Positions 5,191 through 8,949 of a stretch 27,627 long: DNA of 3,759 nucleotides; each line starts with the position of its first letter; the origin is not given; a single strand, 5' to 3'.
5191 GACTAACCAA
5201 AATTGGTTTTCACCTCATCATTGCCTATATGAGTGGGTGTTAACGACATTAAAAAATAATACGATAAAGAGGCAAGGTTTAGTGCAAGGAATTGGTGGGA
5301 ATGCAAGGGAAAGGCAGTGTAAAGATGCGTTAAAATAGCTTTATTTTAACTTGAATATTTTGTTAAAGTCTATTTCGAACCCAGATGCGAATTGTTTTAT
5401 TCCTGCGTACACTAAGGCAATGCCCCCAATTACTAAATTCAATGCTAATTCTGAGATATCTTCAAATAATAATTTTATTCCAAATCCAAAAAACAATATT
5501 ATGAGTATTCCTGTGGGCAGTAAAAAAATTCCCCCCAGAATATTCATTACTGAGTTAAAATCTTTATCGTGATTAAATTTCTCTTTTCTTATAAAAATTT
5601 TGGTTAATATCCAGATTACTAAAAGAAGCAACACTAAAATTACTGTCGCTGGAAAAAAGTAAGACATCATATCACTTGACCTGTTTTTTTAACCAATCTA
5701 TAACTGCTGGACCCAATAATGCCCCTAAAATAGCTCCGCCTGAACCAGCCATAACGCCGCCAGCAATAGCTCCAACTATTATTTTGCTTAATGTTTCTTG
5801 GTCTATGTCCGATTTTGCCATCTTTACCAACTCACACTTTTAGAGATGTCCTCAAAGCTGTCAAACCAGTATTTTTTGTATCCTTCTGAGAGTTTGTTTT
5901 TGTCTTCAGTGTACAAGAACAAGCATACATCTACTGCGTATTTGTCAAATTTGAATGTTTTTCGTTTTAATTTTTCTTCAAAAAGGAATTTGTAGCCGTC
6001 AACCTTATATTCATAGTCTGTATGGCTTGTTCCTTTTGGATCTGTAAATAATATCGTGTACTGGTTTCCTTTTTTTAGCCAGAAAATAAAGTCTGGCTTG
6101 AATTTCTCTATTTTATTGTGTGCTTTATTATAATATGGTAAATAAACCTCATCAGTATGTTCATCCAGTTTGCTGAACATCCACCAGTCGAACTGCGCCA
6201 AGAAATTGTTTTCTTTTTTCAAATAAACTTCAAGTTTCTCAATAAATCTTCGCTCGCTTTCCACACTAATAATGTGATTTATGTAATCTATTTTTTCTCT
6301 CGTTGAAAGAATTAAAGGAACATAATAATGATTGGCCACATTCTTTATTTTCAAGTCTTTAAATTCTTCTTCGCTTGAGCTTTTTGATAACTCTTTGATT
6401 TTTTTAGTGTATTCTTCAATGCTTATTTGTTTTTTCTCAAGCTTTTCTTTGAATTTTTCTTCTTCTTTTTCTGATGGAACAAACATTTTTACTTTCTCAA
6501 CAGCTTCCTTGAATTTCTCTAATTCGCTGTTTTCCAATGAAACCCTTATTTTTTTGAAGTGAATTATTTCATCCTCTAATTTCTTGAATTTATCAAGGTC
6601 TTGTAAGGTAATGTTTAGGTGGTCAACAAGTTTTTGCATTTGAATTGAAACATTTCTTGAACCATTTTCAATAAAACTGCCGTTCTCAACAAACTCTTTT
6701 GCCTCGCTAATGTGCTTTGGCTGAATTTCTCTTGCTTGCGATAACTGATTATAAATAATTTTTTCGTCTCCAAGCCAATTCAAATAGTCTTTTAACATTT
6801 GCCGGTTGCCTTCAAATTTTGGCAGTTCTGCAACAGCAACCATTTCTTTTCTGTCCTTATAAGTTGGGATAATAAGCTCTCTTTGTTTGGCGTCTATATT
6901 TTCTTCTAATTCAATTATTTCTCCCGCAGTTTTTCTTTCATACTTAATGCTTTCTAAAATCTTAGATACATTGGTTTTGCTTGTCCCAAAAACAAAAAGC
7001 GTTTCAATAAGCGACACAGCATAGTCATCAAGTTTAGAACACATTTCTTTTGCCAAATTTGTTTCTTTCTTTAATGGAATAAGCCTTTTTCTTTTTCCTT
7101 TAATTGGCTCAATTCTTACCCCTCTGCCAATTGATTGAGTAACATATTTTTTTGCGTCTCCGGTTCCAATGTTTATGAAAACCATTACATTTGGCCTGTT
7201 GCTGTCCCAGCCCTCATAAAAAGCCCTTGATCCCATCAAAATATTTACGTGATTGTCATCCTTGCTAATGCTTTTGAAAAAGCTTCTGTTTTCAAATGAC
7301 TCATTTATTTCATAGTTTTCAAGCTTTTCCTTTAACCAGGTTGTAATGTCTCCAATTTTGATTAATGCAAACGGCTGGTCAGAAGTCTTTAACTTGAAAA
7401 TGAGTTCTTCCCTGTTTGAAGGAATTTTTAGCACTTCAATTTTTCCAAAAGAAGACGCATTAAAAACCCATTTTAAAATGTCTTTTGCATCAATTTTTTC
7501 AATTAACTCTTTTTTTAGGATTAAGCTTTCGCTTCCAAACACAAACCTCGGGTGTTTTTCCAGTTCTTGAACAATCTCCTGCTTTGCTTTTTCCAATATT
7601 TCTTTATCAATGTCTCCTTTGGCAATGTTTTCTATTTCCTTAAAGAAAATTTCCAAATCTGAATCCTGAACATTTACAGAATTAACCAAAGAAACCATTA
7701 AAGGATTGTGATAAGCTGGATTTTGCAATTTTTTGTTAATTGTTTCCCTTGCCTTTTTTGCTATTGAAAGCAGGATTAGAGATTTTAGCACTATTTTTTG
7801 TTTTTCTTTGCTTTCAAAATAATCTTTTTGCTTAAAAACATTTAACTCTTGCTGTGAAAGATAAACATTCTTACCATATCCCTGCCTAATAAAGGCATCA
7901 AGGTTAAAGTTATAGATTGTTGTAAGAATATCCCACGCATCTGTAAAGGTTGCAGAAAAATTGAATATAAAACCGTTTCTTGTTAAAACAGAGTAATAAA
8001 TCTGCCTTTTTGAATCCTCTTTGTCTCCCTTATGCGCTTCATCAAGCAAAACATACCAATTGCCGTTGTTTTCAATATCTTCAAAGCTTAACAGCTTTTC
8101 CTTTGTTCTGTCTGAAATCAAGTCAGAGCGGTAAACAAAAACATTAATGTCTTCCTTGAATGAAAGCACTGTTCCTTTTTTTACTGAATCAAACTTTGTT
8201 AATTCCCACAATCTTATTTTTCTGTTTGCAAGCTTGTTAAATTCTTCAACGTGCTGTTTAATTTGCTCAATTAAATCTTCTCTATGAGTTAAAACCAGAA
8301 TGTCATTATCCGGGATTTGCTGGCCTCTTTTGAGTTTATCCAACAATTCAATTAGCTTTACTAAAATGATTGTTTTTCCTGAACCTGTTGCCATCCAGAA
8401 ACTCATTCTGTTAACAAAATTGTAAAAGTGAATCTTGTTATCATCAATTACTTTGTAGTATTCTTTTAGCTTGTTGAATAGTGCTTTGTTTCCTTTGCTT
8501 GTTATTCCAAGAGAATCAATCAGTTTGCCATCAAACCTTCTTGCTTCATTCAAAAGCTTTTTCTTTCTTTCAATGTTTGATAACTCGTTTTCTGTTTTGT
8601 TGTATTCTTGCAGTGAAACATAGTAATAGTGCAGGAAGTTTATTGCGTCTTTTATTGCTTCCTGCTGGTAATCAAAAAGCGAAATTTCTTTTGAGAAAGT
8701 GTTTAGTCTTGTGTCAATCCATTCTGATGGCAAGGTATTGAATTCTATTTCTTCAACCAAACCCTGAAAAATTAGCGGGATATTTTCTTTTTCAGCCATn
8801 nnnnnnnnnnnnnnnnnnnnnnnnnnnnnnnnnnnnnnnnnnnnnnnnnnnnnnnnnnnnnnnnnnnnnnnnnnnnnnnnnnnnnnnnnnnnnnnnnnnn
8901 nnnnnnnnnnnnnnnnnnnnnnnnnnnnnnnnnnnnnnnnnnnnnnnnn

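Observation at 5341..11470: Five-gene, translationally coupled operon: RHH, Type III Mod, Res, a 49-aa Gly-zipper peptide and a 109-aa membrane protein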

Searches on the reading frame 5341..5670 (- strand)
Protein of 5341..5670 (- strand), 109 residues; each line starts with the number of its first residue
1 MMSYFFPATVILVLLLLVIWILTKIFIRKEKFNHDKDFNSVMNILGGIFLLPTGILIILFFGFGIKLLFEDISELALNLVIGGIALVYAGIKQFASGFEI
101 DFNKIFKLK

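Call 6: search_protein_families(library=pfam, proteins=[window:5341-5670:-], max_evalue=0.1)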
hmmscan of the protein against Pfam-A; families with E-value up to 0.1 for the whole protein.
window:5341-5670:- (109 aa): 4 families
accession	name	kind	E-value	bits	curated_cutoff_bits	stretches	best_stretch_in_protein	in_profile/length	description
PF04306.18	DUF456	-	0.011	16.5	29.4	1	5-63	32-91/139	Protein of unknown function (DUF456)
PF09930.14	DUF2162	-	0.013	15.4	34.4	1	6-57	132-183/223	Predicted transporter (DUF2162)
PF01127.27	Sdh_cyt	-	0.053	14.1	25.8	1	13-72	32-95/122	Succinate dehydrogenase/Fumarate reductase transmembrane subunit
PF25630.1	Phycodna_minor_capsid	-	0.075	13.8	27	1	9-43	10-42/96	Phycodnaviridae minor capsid protein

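Call 7: search_protein_families(library=padloc, proteins=[window:5341-5670:-], max_evalue=0.1)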
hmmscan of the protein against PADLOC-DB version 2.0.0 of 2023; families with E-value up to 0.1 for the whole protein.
window:5341-5670:- (109 aa): 0 families

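Call 8: search_protein_families(library=ncbifam, proteins=[window:5341-5670:-], max_evalue=0.1)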
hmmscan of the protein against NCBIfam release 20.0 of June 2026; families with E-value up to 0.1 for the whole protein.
window:5341-5670:- (109 aa): 2 families
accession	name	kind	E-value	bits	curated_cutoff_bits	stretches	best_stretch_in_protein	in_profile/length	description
NF004705.1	PRK06041.1-3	equivalog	0.014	14.4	400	1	9-91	155-231/465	archaellar assembly protein ArlJ/FlaJ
TIGR02970.1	succ_dehyd_cytB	equivalog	0.05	13.8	52.3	1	10-72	30-90/120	succinate dehydrogenase, cytochrome b556 subunit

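Call 16: find_homologous_proteins(query=window:5341-5670:-, max_evalue=0.01)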
Query window:5341-5670:- (109 aa): 1 proteins with E <= 0.01 among 26 candidates.
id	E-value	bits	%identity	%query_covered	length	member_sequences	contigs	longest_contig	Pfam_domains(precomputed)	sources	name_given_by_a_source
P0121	8.9e-60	217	100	100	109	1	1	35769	-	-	-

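Call 30: search_protein_representatives(protein=window:5341-5670:-)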
Query: 109 residues. Proteins with E-value up to 0.001 (for the whole library): 1; up to 1e-10: 1; up to 1e-30: 1. The best 1 are listed.
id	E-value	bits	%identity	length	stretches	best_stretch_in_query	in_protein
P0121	2.8e-60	217.4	100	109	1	1-109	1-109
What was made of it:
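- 5341..5670 (-): p109: orphan 109-aa membrane protein with three predicted helices. The only hit in the word-indexed search (call 16) and in exhaustive phmmer over 1.84 billion representatives (call 30) was itself.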

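Call 58: predict_structure(protein=window:5341-5670:-)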
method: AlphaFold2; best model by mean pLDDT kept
length: 109 residues; sequences in the alignment: 1
mean_pLDDT: 73.6   pTM: 0.53
mean pLDDT of the five models: 73.6, 71.7, 71.3, 70.9, 67.6
residues with pLDDT >= 90: 0; 70-90: 76; 50-70: 30; < 50: 3
segments of 3 or more residues with pLDDT < 50: none
pLDDT, mean of each block of 10 residues (from residue 1): 63 81 67 61 79 83 75 81 87 74 58
secondary structure, 60 per line:
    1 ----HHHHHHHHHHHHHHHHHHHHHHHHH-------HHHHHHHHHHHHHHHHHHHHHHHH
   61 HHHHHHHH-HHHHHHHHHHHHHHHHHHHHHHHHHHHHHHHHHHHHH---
elements in order: H5-29 H37-68 H70-106
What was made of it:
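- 5341..5670 (-): AlphaFold2 helices are 5-29, 37-68 and 70-106 (call 58).
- Checked: AlphaFold2 models the 109-aa protein as three long helices, 5-29, 37-68 and 70-106, at mean pLDDT 73.6 (call 58).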

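Call 59: search_protein_families(library=phrogs, proteins=[window:5341-5670:-], max_evalue=0.05)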
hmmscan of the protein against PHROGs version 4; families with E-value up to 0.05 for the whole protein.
window:5341-5670:- (109 aa): 0 families

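Call 77: search_solved_structures(query=window:5341-5670:-, max_evalue=5)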
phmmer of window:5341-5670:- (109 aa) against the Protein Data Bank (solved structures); distinct sequences matched with E-value up to 5: 0.

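Call 85: find_related_loci(query=window:5341-5670:-, collection=viral_contigs, flank=5000)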
Query window:5341-5670:- (109 aa) in viral_contigs; peptide patterns used: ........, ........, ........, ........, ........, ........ (x = any residue, [..] = any of these).
26 stretches matched a pattern, but none encodes a relative of the query by tblastn (E <= 1e-3).

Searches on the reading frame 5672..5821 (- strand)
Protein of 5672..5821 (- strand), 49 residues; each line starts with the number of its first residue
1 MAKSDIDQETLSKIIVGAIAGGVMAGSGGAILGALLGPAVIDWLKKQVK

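Call 6: search_protein_families(library=pfam, proteins=[window:5672-5821:-], max_evalue=0.1)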
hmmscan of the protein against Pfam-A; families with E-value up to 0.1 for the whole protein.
window:5672-5821:- (49 aa): 1 family
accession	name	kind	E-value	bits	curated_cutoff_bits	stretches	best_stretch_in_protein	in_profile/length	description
PF17508.7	MccV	-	0.0055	17.7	27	1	15-45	26-56/104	Microcin V bacteriocin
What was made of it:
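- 5672..5821 (-): p49: orphan 49-aa glycine-zipper hydrophobic peptide (hydrophobic stretch I14-I41). The Pfam MccV match is below cut-off at 17.7 bits against 27 (call 6).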

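Call 7: search_protein_families(library=padloc, proteins=[window:5672-5821:-], max_evalue=0.1)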
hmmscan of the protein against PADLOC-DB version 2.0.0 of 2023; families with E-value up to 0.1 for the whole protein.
window:5672-5821:- (49 aa): 0 families

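Call 8: search_protein_families(library=ncbifam, proteins=[window:5672-5821:-], max_evalue=0.1)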
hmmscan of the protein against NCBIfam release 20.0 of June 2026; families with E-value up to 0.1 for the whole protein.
window:5672-5821:- (49 aa): 3 families
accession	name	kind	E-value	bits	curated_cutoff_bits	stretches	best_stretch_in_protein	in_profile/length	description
TIGR03789.1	pdsO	hypoth_equivalog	0.021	14.5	152.2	1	5-40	38-73/243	sortase-associated OmpA-like protein PdsO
NF040989.1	MamN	equivalog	0.045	12.5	500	1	15-49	359-393/437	magnetosome biogenesis transporter MamN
NF041066.2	DpdI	equivalog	0.082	12.9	150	1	27-47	212-231/239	protein DpdI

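Call 22: find_homologous_proteins(query=window:5672-5821:-, max_evalue=10)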
Query window:5672-5821:- (49 aa): 1 proteins with E <= 10 among 2 candidates.
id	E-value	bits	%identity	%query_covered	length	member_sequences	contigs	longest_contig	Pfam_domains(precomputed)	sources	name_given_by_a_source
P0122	9.1e-22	92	100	100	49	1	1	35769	-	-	-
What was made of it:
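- On RM system with attached abortive-infection or membrane effector: No homologue was found anywhere (calls 16, 22, 30).
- p49 and p109 are orphans: calls 16, 22, 30; no PADLOC, PHROG or NCBIfam family (calls 7, 8, 59). No homologues exist to test co-variation (calls 16, 22, 30).
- Checked: The 49-aa ORF is called as a gene in the protein collection (P0122, call 22).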

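Call 59: search_protein_families(library=phrogs, proteins=[window:5672-5821:-], max_evalue=0.05)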
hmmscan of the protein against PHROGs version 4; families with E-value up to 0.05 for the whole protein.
window:5672-5821:- (49 aa): 4 families
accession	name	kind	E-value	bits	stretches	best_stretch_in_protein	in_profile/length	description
phrog_27819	-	unknown function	0.011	16.4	1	11-38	136-163/239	-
phrog_14537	-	unknown function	0.035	14.5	1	13-47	45-79/295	-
phrog_37056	-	unknown function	0.042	15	1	10-38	59-87/130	-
phrog_20110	-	unknown function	0.046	14.5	1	2-37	93-127/186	-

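Call 76: search_solved_structures(query=window:5672-5821:-, max_evalue=5)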
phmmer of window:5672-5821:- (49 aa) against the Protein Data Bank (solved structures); distinct sequences matched with E-value up to 5: 2.
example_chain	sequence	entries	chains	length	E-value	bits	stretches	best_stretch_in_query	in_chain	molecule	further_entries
7umq_J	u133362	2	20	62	0.56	14.1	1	11-41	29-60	Major prion protein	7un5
2ifo_A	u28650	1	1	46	1.2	13.1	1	16-46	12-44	INOVIRUS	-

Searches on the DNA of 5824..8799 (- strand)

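Call 72: search_rna_families(sources=[L019, L021, L030, L044], threshold=gathering)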
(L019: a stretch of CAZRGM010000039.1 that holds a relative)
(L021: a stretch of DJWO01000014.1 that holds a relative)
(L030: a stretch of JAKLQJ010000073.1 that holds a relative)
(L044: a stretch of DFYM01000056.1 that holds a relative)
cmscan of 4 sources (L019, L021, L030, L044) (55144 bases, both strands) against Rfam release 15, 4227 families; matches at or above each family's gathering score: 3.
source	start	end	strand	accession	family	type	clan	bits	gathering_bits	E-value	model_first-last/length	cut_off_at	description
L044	5515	5587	-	RF00005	tRNA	Gene; tRNA;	CL00001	73.5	29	3e-14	1-71/71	no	tRNA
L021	935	1009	+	RF00005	tRNA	Gene; tRNA;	CL00001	63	29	2.3e-11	1-71/71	no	tRNA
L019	3346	3419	+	RF00005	tRNA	Gene; tRNA;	CL00001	60.1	29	1.4e-10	1-71/71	no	tRNA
